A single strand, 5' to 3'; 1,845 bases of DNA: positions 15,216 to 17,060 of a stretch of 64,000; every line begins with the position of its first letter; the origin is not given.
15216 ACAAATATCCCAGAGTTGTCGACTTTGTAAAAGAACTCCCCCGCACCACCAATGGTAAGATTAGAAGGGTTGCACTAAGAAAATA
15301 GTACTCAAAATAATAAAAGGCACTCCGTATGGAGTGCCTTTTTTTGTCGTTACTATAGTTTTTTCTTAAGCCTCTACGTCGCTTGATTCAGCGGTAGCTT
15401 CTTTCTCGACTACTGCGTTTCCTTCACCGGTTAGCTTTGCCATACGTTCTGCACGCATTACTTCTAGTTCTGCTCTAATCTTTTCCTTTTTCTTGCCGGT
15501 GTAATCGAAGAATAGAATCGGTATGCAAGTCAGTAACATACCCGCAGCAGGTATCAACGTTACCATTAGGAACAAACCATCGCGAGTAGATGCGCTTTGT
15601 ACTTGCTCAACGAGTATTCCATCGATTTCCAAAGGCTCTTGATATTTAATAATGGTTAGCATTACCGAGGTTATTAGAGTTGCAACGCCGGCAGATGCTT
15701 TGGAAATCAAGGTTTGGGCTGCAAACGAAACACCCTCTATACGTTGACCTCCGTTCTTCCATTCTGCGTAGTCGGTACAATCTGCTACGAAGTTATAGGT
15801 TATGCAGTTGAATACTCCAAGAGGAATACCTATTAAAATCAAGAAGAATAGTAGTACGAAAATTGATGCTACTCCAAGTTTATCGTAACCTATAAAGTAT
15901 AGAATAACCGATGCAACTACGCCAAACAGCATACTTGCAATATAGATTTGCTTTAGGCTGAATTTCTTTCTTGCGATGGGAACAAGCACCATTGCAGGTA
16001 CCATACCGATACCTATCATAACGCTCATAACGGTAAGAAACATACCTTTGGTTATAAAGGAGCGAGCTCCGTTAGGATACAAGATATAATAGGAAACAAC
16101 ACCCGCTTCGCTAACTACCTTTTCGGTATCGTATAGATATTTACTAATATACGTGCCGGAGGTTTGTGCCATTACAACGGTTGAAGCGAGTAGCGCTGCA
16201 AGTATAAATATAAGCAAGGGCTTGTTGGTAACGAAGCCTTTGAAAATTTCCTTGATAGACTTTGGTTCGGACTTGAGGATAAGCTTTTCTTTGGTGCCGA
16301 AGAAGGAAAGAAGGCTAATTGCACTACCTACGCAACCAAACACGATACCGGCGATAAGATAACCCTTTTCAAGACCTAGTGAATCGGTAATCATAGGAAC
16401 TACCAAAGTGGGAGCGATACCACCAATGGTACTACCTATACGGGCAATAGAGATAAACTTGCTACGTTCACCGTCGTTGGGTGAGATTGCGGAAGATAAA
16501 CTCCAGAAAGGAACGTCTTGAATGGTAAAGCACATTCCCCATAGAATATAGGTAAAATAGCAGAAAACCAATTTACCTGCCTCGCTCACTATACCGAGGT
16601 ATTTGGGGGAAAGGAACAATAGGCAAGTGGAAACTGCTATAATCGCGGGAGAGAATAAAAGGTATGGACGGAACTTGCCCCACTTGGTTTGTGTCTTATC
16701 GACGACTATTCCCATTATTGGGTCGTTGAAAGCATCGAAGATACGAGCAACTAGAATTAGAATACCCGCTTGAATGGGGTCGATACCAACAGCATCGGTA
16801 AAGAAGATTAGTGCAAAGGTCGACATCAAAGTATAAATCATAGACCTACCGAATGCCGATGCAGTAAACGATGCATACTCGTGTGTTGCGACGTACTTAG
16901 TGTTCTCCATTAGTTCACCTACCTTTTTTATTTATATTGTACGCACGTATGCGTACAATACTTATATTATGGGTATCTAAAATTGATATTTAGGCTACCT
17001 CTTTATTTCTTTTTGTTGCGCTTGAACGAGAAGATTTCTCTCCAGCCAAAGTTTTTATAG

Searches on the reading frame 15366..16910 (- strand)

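Call 78: search_protein_families(library=pfam, proteins=[window:15366-16910:-], max_evalue=0.00001)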
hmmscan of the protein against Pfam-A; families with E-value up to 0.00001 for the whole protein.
window:15366-16910:- (514 aa): 2 families
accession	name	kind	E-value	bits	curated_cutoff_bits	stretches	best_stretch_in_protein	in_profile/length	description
PF13347.12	MFS_2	-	5.4e-64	216.7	27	1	15-471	2-426/427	MFS/sugar transport protein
PF07690.21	MFS_1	-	9.3e-13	48.2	33.4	1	19-379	9-323/347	Major Facilitator Superfamily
